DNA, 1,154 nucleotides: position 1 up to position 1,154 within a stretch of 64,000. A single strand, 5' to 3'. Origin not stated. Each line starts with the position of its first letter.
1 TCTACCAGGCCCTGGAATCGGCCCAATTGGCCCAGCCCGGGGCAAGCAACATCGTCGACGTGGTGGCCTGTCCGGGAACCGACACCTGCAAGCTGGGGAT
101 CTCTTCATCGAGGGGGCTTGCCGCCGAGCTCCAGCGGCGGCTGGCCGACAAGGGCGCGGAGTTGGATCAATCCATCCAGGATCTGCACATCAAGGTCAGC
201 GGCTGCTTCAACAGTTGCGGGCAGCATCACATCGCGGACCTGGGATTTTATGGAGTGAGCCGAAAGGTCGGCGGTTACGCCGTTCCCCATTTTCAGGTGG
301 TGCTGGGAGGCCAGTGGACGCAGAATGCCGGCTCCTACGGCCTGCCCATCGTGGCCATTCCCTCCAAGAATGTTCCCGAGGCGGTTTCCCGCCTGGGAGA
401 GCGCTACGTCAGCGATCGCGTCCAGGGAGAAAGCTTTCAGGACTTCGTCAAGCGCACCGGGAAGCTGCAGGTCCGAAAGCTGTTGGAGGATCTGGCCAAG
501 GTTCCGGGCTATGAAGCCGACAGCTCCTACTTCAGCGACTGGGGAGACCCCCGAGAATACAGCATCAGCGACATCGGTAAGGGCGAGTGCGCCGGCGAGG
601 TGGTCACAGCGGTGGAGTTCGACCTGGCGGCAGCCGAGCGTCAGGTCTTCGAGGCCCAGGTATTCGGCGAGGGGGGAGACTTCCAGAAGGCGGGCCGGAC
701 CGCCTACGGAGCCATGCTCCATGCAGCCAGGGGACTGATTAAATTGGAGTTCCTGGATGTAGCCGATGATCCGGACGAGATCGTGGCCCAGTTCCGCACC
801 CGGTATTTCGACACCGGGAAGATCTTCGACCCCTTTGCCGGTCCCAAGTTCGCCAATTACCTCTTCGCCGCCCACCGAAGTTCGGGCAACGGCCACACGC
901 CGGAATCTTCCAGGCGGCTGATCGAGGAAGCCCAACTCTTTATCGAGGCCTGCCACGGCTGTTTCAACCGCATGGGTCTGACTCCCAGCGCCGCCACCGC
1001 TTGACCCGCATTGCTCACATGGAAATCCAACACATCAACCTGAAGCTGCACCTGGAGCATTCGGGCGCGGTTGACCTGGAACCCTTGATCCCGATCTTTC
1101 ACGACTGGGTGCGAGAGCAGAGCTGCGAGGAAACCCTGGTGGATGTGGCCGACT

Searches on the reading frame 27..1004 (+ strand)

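Call 21: search_protein_families(library=pfam, proteins=[window:27-1004:+], max_evalue=0.00001)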
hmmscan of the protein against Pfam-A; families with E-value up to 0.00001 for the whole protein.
window:27-1004:+ (325 aa): 1 family
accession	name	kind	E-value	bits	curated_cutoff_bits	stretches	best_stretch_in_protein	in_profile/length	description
PF01077.27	NIR_SIR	-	5.8e-12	45.8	27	1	6-155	2-152/158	Nitrite and sulphite reductase 4Fe-4S domain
